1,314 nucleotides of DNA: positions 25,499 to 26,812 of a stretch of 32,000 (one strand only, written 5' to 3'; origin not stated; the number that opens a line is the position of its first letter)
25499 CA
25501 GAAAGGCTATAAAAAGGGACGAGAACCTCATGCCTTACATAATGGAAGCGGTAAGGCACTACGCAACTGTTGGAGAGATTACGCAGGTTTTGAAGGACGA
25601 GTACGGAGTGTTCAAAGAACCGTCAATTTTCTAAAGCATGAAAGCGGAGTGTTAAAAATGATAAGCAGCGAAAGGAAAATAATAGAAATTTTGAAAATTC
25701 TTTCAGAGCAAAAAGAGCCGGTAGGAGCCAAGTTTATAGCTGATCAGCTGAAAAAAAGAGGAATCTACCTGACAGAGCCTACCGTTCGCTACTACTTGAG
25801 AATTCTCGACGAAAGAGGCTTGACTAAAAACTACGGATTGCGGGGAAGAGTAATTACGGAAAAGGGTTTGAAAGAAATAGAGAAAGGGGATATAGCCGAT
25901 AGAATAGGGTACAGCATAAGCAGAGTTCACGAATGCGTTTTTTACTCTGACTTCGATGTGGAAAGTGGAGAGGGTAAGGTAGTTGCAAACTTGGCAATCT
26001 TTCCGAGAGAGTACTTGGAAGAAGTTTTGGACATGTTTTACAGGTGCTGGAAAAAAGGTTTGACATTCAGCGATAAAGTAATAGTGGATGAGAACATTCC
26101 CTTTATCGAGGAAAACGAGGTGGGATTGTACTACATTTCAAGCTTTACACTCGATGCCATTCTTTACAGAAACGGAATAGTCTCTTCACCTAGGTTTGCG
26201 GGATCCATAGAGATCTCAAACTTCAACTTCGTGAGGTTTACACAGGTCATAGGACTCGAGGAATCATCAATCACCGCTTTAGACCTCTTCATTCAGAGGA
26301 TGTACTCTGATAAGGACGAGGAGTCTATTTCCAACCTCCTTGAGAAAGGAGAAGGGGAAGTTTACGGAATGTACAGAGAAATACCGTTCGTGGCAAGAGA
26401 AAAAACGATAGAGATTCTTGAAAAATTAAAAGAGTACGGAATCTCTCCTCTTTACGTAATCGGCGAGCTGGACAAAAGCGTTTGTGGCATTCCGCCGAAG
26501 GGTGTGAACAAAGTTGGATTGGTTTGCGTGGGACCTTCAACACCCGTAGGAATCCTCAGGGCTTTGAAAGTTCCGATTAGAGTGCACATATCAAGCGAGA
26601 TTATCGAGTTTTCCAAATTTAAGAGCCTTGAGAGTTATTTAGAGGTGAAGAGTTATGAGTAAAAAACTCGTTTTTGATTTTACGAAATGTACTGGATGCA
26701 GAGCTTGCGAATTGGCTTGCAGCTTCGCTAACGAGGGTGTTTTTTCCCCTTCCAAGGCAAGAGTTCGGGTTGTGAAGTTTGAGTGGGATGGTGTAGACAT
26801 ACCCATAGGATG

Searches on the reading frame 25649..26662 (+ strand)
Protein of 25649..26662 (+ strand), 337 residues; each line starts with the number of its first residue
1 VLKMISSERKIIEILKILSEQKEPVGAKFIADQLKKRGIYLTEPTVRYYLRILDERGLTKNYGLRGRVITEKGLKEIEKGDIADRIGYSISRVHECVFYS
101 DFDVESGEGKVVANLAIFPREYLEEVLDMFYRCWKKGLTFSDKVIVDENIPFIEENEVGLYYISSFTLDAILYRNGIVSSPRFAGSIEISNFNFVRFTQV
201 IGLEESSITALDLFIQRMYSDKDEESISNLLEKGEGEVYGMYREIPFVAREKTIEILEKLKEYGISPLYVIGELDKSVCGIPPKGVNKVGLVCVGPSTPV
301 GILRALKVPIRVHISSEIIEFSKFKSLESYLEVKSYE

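Call 11: search_protein_families(library=pfam, proteins=[window:25649-26662:+])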
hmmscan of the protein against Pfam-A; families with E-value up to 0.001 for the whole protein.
window:25649-26662:+ (337 aa): 2 families
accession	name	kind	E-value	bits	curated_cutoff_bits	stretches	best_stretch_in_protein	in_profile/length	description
PF01995.21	NRD1_2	-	7.1e-66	222.3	25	1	86-325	1-237/238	NrpR regulatory domains NRD1 and 2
PF08461.16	HTH_12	-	6.1e-22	77.8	21.4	1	12-77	1-66/66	Ribonuclease R winged-helix domain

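Call 39: find_homologous_proteins(query=window:25649-26662:+, max_evalue=1e-20)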
Query window:25649-26662:+ (337 aa): 96 proteins with E <= 1e-20 among 3221 candidates.
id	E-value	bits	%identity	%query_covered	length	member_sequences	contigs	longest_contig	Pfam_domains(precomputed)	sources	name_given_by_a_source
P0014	1.8e-208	709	97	99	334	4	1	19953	PF08461.17,PF01995.22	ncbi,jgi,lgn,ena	-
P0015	1.7e-148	512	68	96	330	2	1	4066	PF08461.17,PF01995.22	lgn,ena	-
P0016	2.1e-148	512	70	95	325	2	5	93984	PF08461.17,PF01995.22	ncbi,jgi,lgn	jgi:hypothetical protein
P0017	2.2e-144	499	67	96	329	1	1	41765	PF08461.17,PF01995.22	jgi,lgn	jgi:hypothetical protein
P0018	3.2e-142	492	68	95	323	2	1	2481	PF08461.17,PF01995.22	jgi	jgi:hypothetical protein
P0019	1.4e-134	466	66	94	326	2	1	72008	PF08461.17,PF01995.22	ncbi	-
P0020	1.1e-82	296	65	60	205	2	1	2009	PF01995.22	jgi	jgi:repressor of nif and glnA expression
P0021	6.1e-70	254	33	95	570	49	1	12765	PF08461.17,PF01995.22,PF13276.13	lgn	-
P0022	3.1e-62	229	34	98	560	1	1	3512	PF08461.17,PF01995.22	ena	-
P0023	4.1e-62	228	34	98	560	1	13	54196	PF08461.17,PF01995.22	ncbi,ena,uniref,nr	ncbi:DUF128 domain-containing protein [Methanobrevibacter sp.]|uniref:DUF128 domain-containing prote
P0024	5.0e-62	228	34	98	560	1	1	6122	PF08461.17,PF01995.22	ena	-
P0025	4.7e-60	222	32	98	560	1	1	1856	PF08461.17,PF01995.22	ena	-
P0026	7.5e-60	221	40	93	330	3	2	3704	PF08461.17,PF01995.22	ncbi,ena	-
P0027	5.3e-59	218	37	96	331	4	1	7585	PF08461.17,PF01995.22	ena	-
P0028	2.4e-58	216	42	87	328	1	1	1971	PF08461.17,PF01995.22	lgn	-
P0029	3.1e-57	212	39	95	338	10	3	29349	PF08461.17,PF01995.22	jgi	jgi:repressor of nif and glnA expression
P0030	8.6e-57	211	38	95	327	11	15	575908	PF08461.17,PF01995.22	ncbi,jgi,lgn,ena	ncbi:MAG: DUF128 domain-containing protein [Candidatus Bathyarchaeia archaeon]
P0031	8.4e-55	204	38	94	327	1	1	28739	PF08461.17,PF01995.22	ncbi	ncbi:MAG: NrpR regulatory domain-containing protein [Candidatus Bathyarchaeota archaeon]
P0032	4.0e-53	199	35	95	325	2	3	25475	PF08461.17,PF01995.22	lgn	-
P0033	2.5e-50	190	35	96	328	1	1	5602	PF08461.17,PF01995.22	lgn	-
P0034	2.1e-48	183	33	95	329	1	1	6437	PF08461.17,PF01995.22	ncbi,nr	ncbi:MAG: NrpR regulatory domain-containing protein [Candidatus Methanoperedens sp.]|nr:NrpR regulat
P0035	2.7e-48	183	33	95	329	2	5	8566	PF08461.17,PF01995.22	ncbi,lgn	-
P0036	1.1e-47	181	35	82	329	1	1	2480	PF08461.17,PF01995.22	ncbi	-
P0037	1.1e-47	181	32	95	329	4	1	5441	PF08461.17,PF01995.22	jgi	jgi:repressor of nif and glnA expression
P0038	1.3e-47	181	37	82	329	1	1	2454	PF08461.17,PF01995.22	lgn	-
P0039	2.0e-47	180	32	94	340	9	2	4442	PF08461.17,PF01995.22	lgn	-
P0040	2.2e-47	180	33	95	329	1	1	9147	PF08461.17,PF01995.22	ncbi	ncbi:MAG: DUF128 domain-containing protein [Candidatus Methanoperedens sp.]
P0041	2.6e-47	180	36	82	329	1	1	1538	PF08461.17,PF01995.22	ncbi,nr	ncbi:MAG: NrpR regulatory domain-containing protein [Candidatus Methanoperedens sp.]|nr:NrpR regulat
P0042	2.7e-47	180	33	95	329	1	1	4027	PF08461.17,PF01995.22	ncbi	-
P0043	3.4e-47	179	33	95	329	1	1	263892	PF08461.17,PF01995.22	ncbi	-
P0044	4.1e-47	179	36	82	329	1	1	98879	PF08461.17,PF01995.22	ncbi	-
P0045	5.1e-47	179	34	94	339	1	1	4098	PF08461.17,PF01995.22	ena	-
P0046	5.7e-47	179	34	96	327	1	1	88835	PF08461.17,PF01995.22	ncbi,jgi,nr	ncbi:MAG: DUF128 domain-containing protein [ANME-2 cluster archaeon]|nr:DUF128 domain-containing pro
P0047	5.8e-47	179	34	95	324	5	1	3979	PF08461.17,PF01995.22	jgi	jgi:repressor of nif and glnA expression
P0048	8.7e-47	178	32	95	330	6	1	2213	PF08461.17,PF01995.22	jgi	jgi:repressor of nif and glnA expression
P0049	8.8e-47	178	33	96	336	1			PF08461.17,PF01995.22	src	-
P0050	2.7e-46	176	32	95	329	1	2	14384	PF08461.17,PF01995.22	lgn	-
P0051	2.9e-46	176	34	96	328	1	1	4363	PF08461.17,PF01995.22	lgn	-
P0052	3.7e-46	176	35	82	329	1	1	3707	PF08461.17,PF01995.22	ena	-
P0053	3.8e-46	176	33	95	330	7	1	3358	PF08461.17,PF01995.22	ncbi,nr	ncbi:MAG: DUF128 domain-containing protein [Candidatus Methanoperedens sp.]|nr:DUF128 domain-contain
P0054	5.6e-46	175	32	95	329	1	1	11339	PF08461.17,PF01995.22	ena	-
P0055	1.1e-45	174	32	95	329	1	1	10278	PF08461.17,PF01995.22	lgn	-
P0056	1.2e-45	174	33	95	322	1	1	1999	PF08461.17,PF01995.22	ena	-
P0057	1.6e-45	174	32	96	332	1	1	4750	PF08461.17,PF01995.22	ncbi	-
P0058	2.3e-45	173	31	95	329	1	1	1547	PF08461.17,PF01995.22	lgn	-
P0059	2.8e-45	173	33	95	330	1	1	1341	PF08461.17,PF01995.22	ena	-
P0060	3.0e-45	173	32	95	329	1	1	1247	PF08461.17,PF01995.22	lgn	-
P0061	4.0e-45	173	33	95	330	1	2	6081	PF08461.17,PF01995.22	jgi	jgi:repressor of nif and glnA expression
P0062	8.5e-45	171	31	95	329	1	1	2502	PF08461.17,PF01995.22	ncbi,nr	ncbi:MAG: DUF128 domain-containing protein [Candidatus Methanoperedens sp.]|nr:DUF128 domain-contain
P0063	2.0e-44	170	30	96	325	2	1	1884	PF08461.17,PF01995.22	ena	-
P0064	2.6e-44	170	31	95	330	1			PF08461.17,PF01995.22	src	-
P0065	3.1e-44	170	32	95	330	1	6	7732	PF08461.17,PF01995.22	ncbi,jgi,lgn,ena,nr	ncbi:MAG TPA: DUF128 domain-containing protein [Candidatus Methanoperedens sp.]|nr:DUF128 domain-con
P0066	3.9e-44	169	32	95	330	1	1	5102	PF08461.17,PF01995.22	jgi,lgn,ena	-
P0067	5.2e-44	169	31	95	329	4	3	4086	PF08461.17,PF01995.22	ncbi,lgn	-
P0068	5.9e-44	169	32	95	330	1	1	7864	PF08461.17,PF01995.22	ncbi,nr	ncbi:MAG: DUF128 domain-containing protein [Candidatus Methanoperedens sp.]|nr:DUF128 domain-contain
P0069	6.1e-44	169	31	95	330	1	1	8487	PF08461.17,PF01995.22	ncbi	-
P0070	1.0e-43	168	31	95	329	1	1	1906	PF08461.17,PF01995.22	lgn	-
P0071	1.9e-43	167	32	95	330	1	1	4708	PF08461.17,PF01995.22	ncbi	-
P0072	6.6e-43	165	32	95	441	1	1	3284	PF08461.17,PF01995.22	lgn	-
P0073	6.8e-43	165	31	94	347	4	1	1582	PF08461.17,PF01995.22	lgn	-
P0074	7.3e-43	165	30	95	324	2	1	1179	PF08461.17,PF01995.22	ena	-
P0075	8.7e-43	165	33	91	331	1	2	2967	PF08461.17,PF01995.22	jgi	jgi:repressor of nif and glnA expression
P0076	9.3e-43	165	31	95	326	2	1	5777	PF08461.17,PF01995.22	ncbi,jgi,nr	ncbi:MAG: NrpR regulatory domain-containing protein [ANME-2 cluster archaeon]|jgi:repressor of nif a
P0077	1.4e-42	164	31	95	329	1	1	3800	PF08461.17,PF01995.22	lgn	-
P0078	1.4e-42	164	33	95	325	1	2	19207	PF08461.17,PF01995.22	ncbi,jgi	-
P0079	1.9e-42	164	33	96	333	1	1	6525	PF08461.17,PF01995.22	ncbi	ncbi:MAG: NrpR regulatory domain-containing protein [Candidatus Hadarchaeota archaeon]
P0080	2.3e-42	163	31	95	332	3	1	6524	PF08461.17,PF01995.22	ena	-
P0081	8.3e-42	162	31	96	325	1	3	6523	PF08461.17,PF01995.22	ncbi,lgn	-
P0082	1.0e-41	161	31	95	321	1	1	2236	PF08461.17,PF01995.22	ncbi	-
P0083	1.7e-41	161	30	95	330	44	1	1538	PF08461.17,PF01995.22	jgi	jgi:repressor of nif and glnA expression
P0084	3.2e-41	160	31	94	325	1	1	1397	PF08461.17,PF01995.22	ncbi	-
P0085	3.4e-41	160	31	94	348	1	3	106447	PF08461.17,PF01995.22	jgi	jgi:repressor of nif and glnA expression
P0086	8.6e-41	158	30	96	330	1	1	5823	PF08461.17,PF01995.22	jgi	-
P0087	1.1e-40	158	31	98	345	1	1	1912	PF08461.17,PF01995.22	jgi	-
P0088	1.3e-40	158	31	94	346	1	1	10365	PF08461.17,PF01995.22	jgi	jgi:HTH-type transcriptional regulator, global nitrogen regulator NrpRI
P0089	1.3e-40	158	32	94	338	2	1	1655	PF08461.17,PF01995.22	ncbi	-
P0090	1.7e-40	157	29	96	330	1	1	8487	PF08461.17,PF01995.22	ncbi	-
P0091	2.0e-40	157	32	95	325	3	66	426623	PF08461.17,PF01995.22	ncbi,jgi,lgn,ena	ncbi:MAG: NrpR regulatory domain-containing protein [Halobacteriota archaeon]|jgi:hypothetical prote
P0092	2.2e-40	157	30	95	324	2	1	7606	PF08461.17,PF01995.22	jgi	jgi:repressor of nif and glnA expression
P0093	2.4e-40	157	31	94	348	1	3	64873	PF08461.17,PF01995.22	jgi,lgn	jgi:HTH-type transcriptional regulator, global nitrogen regulator NrpRI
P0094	3.4e-40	156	30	95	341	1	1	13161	PF08461.17,PF01995.22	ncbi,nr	ncbi:Global nitrogen regulator NrpRI [uncultured archaeon]|nr:Global nitrogen regulator NrpRI [uncul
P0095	8.5e-40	155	30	96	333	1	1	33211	PF08461.17,PF01995.22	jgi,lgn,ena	-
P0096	9.4e-40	155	31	94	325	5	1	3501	PF08461.17,PF01995.22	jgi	jgi:HTH-type transcriptional regulator, global nitrogen regulator NrpRI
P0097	1.4e-39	154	32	95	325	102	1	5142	PF08461.17,PF01995.22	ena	-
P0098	2.0e-39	154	30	96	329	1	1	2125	PF08461.17,PF01995.22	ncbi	-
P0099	3.2e-39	153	29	95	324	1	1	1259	PF08461.17,PF01995.22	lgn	-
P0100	8.5e-39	152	29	96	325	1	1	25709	PF08461.17,PF01995.22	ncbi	-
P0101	9.7e-39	152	29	96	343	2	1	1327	PF08461.17,PF01995.22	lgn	-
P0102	1.7e-38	151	30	95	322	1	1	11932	PF08461.17,PF01995.22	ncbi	-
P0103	1.7e-38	151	30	96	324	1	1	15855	PF08461.17,PF01995.22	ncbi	-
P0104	2.6e-38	150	34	78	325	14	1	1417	PF08461.17,PF01995.22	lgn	-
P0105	4.0e-38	149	30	95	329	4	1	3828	PF08461.17,PF01995.22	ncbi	-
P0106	5.2e-37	146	29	95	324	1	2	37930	PF08461.17,PF01995.22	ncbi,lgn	-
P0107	9.3e-37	145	28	91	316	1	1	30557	PF08461.17,PF01995.22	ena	-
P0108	2.0e-34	137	31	72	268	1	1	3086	PF08461.17,PF01995.22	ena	-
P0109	1.6e-29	121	28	87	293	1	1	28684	PF08461.17,PF01995.22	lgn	-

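Call 40: find_encoding_contigs(protein=P0016, flank=10000, max_places=3)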
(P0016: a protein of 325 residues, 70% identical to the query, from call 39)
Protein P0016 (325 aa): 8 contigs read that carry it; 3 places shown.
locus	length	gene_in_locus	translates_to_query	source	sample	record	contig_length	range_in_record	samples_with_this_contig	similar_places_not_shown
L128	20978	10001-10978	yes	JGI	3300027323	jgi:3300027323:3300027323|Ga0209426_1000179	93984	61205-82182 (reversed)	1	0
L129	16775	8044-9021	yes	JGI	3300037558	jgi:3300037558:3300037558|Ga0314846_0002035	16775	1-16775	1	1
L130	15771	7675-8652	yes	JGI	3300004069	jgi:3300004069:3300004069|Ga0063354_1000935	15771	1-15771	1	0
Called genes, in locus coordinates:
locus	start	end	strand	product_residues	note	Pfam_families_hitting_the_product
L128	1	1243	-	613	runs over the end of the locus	PF02730:AFOR_N, PF01314:AFOR_C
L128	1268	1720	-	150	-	PF12797:Fer4_2 (faint), PF13237:Fer4_10 (faint), PF12838:Fer4_7 (weak), PF13247:Fer4_11, PF14697:Fer4_21 (weak), PF25160:LdpA_Fe-S-bd (weak), PF00037:Fer4 (weak), PF12837:Fer4_6 (weak), +5 more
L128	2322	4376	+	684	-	PF05378:Hydant_A_N, PF01968:Hydantoinase_A, PF19278:Hydant_A_C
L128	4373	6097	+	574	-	PF02538:Hydantoinase_B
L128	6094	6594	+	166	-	PF02830:V4R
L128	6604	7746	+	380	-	PF02771:Acyl-CoA_dh_N, PF02770:Acyl-CoA_dh_M, PF00441:Acyl-CoA_dh_1, PF08028:Acyl-CoA_dh_2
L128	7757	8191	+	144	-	PF02310:B12-binding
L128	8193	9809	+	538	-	PF01642:MM_CoA_mutase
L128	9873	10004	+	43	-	-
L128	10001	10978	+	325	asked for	PF08461:WHD_RNase_R, PF01995:NRD1_2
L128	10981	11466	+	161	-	PF13247:Fer4_11, PF12838:Fer4_7, PF25160:LdpA_Fe-S-bd (weak), PF12797:Fer4_2 (weak), PF00037:Fer4, PF12837:Fer4_6, PF13237:Fer4_10 (weak), PF14697:Fer4_21 (weak), +3 more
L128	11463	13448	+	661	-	PF02730:AFOR_N, PF01314:AFOR_C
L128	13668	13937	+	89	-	PF02597:ThiS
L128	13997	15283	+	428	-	PF02629:CoA_binding (weak), PF13380:CoA_binding_2, PF13607:Succ_CoA_lig, PF19045:Ligase_CoA_2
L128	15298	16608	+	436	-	PF00501:AMP-binding, PF14535:AMP-binding_C_2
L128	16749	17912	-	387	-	PF02515:CoA_transf_3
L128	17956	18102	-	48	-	PF05378:Hydant_A_N (weak)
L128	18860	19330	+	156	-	PF14196:ATC_hydrolase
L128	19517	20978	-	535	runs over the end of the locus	PF00324:AA_permease, PF03845:Spore_permease (weak), PF13520:AA_permease_2, PF01909:NTP_transf_2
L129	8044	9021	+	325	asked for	PF08461:WHD_RNase_R, PF01995:NRD1_2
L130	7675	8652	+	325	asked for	PF08461:WHD_RNase_R, PF01995:NRD1_2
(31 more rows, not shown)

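Call 41: find_encoding_contigs(protein=P0019, flank=10000, max_places=2)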
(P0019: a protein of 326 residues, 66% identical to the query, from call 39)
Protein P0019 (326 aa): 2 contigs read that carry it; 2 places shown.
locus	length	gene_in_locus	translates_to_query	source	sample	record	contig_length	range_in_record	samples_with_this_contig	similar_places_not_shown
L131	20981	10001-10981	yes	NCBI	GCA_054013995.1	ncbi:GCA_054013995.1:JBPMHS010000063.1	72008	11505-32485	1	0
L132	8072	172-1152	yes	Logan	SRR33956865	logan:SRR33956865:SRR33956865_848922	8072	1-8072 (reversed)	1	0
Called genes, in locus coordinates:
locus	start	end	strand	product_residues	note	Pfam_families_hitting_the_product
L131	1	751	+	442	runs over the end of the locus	PF00070:Pyr_redox (faint), PF00890:FAD_binding_2 (faint), PF03486:HI0933_like (faint), PF07992:Pyr_redox_2, PF12831:FAD_oxidored (faint), PF13738:Pyr_redox_3 (weak), PF02852:Pyr_redox_dim (weak)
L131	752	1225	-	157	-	PF09719:C_GCAxxG_C_C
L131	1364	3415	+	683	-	PF05378:Hydant_A_N, PF01968:Hydantoinase_A, PF19278:Hydant_A_C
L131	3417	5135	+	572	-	PF02538:Hydantoinase_B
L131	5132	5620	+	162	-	PF06505:XylR_N, PF02830:V4R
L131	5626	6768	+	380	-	PF02771:Acyl-CoA_dh_N, PF02770:Acyl-CoA_dh_M, PF00441:Acyl-CoA_dh_1, PF08028:Acyl-CoA_dh_2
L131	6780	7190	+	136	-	PF02310:B12-binding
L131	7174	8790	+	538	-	PF01642:MM_CoA_mutase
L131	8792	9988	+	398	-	PF02515:CoA_transf_3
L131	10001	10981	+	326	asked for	PF08461:WHD_RNase_R, PF01995:NRD1_2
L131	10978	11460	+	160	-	PF13247:Fer4_11, PF25160:LdpA_Fe-S-bd (weak), PF12838:Fer4_7 (weak), PF00037:Fer4, PF12797:Fer4_2 (weak), PF12837:Fer4_6 (weak), PF13237:Fer4_10 (weak), PF14697:Fer4_21 (weak), +4 more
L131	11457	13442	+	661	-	PF02730:AFOR_N, PF01314:AFOR_C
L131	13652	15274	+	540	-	PF02597:ThiS, PF02629:CoA_binding, PF13380:CoA_binding_2, PF13607:Succ_CoA_lig, PF19045:Ligase_CoA_2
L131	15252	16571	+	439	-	PF00501:AMP-binding, PF14535:AMP-binding_C_2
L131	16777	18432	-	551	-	PF01979:Amidohydro_1, PF07969:Amidohydro_3 (faint), PF13382:Adenine_deam_C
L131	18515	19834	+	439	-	PF00890:FAD_binding_2 (faint), PF01262:AlaDh_PNT_C (faint), PF01266:DAO (faint), PF02254:TrkA_N (faint), PF07992:Pyr_redox_2, PF13738:Pyr_redox_3, PF00070:Pyr_redox, PF02852:Pyr_redox_dim, +3 more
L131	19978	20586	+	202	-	PF13580:SIS_2 (faint), PF01380:SIS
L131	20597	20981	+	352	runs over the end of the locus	PF05343:Peptidase_M42, PF01546:Peptidase_M20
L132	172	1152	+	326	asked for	PF08461:WHD_RNase_R, PF01995:NRD1_2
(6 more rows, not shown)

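Call 42: find_encoding_contigs(protein=P0017, flank=10000, max_places=2)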
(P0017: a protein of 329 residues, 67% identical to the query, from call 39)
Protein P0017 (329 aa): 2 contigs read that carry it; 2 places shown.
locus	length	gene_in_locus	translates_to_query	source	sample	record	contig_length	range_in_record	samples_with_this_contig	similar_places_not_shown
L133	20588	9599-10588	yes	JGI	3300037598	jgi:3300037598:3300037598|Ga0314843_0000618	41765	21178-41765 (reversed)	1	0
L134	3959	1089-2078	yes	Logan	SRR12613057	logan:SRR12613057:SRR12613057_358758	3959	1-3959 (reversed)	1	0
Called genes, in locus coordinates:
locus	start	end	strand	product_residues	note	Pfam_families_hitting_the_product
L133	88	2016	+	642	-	PF00724:Oxidored_FMN, PF00070:Pyr_redox (weak), PF00890:FAD_binding_2, PF01134:GIDA (weak), PF01266:DAO, PF07992:Pyr_redox_2, PF12831:FAD_oxidored, PF13450:NAD_binding_8, +3 more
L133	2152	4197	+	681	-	PF05378:Hydant_A_N, PF01968:Hydantoinase_A, PF19278:Hydant_A_C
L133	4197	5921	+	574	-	PF02538:Hydantoinase_B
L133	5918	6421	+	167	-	PF02830:V4R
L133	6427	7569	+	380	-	PF02771:Acyl-CoA_dh_N, PF02770:Acyl-CoA_dh_M, PF00441:Acyl-CoA_dh_1, PF08028:Acyl-CoA_dh_2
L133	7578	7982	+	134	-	PF02310:B12-binding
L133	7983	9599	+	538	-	PF01642:MM_CoA_mutase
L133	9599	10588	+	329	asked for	PF08461:WHD_RNase_R, PF01995:NRD1_2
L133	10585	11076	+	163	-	PF13237:Fer4_10 (weak), PF13247:Fer4_11, PF25160:LdpA_Fe-S-bd (weak), PF12838:Fer4_7, PF13187:Fer4_9 (weak), PF14697:Fer4_21 (weak), PF00037:Fer4, PF12837:Fer4_6, +3 more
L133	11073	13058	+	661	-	PF02730:AFOR_N, PF01314:AFOR_C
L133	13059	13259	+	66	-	-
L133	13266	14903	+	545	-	PF02597:ThiS, PF02629:CoA_binding, PF13380:CoA_binding_2, PF13607:Succ_CoA_lig, PF19045:Ligase_CoA_2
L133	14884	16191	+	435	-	PF00501:AMP-binding, PF14535:AMP-binding_C_2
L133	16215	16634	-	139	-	PF12172:zf-ChsH2, PF01796:OB_ChsH2_C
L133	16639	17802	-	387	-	PF00108:Thiolase_N, PF02803:Thiolase_C (weak), PF22691:Thiolase_C_1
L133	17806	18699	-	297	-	PF02737:3HCDH_N, PF00725:3HCDH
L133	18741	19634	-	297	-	PF01012:ETF, PF00766:ETF_alpha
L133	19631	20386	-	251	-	PF01012:ETF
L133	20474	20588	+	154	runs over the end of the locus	PF14196:ATC_hydrolase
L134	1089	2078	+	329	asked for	PF08461:WHD_RNase_R, PF01995:NRD1_2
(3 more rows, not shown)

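Call 65: search_protein_families(library=ncbifam, proteins=[window:25649-26662:+], max_evalue=0.00001)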
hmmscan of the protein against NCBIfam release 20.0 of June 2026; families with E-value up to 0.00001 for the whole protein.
window:25649-26662:+ (337 aa): 0 families

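Call 72: find_encoding_contigs(protein=P0030, flank=7000, max_places=1)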
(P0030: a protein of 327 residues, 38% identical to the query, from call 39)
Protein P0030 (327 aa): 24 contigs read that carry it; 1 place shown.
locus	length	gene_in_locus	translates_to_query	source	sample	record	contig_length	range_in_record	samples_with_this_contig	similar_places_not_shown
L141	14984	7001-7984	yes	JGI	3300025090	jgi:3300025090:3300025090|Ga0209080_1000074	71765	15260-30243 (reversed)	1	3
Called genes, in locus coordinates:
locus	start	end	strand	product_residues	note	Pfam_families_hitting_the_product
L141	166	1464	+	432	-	PF00919:UPF0004, PF04055:Radical_SAM, PF01938:TRAM (weak)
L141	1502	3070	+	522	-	PF14010:PEPcase_2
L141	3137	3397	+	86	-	PF16325:Peptidase_U32_C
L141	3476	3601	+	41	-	-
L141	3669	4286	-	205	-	PF12838:Fer4_7 (faint), PF12837:Fer4_6 (faint), PF13237:Fer4_10 (weak), PF13247:Fer4_11, PF13187:Fer4_9 (weak), PF14697:Fer4_21 (weak), PF25160:LdpA_Fe-S-bd, PF00037:Fer4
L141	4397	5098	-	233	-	PF17746:SfsA_N, PF03749:SfsA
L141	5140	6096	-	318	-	PF00733:Asn_synthase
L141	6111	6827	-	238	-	PF01902:Diphthami_syn_2_N, PF28410:Diphthami_syn_2_C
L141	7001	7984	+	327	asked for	PF08461:WHD_RNase_R, PF01995:NRD1_2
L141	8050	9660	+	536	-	PF01645:Glu_synthase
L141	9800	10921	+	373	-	PF00310:GATase_2, PF13522:GATase_6 (weak)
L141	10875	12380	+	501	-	PF13237:Fer4_10 (weak), PF12838:Fer4_7 (weak), PF13187:Fer4_9, PF04898:Glu_syn_central (weak), PF01645:Glu_synthase, PF03060:NMO (weak), PF00478:IMPDH (weak), PF01070:FMN_dh, +3 more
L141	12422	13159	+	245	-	PF01493:GXGXG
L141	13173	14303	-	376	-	PF04055:Radical_SAM, PF13353:Fer4_12 (faint)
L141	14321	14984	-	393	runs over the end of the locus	-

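Call 73: find_encoding_contigs(protein=P0029, flank=7000, max_places=1)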
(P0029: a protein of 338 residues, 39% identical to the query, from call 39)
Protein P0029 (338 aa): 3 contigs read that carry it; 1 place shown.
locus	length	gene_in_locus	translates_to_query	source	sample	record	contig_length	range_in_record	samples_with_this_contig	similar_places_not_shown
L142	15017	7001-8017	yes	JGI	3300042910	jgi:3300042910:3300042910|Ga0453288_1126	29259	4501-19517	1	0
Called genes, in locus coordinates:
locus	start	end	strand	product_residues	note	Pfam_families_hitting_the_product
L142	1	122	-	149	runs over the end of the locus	-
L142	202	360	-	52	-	-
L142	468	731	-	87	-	-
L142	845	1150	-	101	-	-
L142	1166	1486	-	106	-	-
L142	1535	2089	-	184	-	PF21348:RGL11_C (weak)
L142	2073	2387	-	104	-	PF00082:Peptidase_S8 (weak)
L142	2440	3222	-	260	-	PF01699:Na_Ca_ex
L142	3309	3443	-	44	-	-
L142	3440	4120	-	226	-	PF06439:3keto-disac_hyd (weak)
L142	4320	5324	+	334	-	PF02350:Epimerase_2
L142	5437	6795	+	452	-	PF13506:Glyco_transf_21, PF00535:Glycos_transf_2, PF10111:Glyco_tranf_2_2, PF13641:Glyco_tranf_2_3, PF13632:Glyco_trans_2_3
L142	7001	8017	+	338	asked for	PF08461:WHD_RNase_R, PF01995:NRD1_2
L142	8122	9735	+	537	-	PF01645:Glu_synthase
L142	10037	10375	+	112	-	-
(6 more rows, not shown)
